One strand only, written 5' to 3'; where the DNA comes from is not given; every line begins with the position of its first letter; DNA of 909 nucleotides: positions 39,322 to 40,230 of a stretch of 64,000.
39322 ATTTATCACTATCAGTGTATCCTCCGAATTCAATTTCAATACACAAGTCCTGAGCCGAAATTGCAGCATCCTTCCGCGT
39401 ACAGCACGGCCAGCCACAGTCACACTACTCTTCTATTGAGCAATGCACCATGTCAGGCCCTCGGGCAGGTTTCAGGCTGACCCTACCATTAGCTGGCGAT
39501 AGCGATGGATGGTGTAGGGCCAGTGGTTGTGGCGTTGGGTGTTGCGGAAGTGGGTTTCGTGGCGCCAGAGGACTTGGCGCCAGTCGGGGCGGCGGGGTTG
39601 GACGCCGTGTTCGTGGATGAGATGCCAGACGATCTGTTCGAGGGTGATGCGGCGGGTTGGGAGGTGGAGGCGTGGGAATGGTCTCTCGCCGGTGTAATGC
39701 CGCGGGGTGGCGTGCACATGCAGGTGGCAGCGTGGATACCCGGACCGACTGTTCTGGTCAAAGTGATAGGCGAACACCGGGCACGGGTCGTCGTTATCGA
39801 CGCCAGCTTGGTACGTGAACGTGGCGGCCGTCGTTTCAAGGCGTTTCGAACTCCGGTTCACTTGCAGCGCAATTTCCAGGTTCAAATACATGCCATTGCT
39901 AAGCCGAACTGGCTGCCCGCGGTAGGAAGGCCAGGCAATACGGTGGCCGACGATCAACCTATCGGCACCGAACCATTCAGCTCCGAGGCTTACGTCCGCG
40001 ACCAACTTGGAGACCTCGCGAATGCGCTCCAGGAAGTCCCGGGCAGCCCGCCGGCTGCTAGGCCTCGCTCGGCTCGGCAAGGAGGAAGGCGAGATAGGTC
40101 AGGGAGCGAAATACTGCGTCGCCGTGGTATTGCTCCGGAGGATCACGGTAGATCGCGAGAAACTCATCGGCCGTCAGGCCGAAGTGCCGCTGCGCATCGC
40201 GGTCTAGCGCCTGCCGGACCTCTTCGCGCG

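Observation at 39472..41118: Tandemly duplicated, translationally coupled two-gene module of unknown function (TA- or defence-like)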

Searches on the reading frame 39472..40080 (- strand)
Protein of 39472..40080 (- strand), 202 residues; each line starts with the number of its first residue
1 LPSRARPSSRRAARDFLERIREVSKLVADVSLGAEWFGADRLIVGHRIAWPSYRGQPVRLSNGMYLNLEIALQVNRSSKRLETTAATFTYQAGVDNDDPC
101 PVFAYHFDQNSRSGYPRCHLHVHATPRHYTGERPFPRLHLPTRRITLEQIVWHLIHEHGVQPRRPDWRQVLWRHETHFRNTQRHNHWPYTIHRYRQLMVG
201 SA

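Call 5: search_protein_families(library=pfam, proteins=[window:39472-40080:-], max_evalue=1)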
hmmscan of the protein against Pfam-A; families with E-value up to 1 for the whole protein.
window:39472-40080:- (202 aa): 0 families

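Call 6: search_protein_families(library=padloc, proteins=[window:39472-40080:-], max_evalue=1)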
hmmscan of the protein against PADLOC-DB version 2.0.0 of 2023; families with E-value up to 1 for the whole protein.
window:39472-40080:- (202 aa): 0 families

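Call 7: search_protein_families(library=ncbifam, proteins=[window:39472-40080:-], max_evalue=1)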
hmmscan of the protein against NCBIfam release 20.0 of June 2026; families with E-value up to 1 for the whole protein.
window:39472-40080:- (202 aa): 0 families

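Call 8: search_protein_families(library=phrogs, proteins=[window:39472-40080:-], max_evalue=1)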
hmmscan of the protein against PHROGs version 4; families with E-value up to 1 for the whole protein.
window:39472-40080:- (202 aa): 0 families
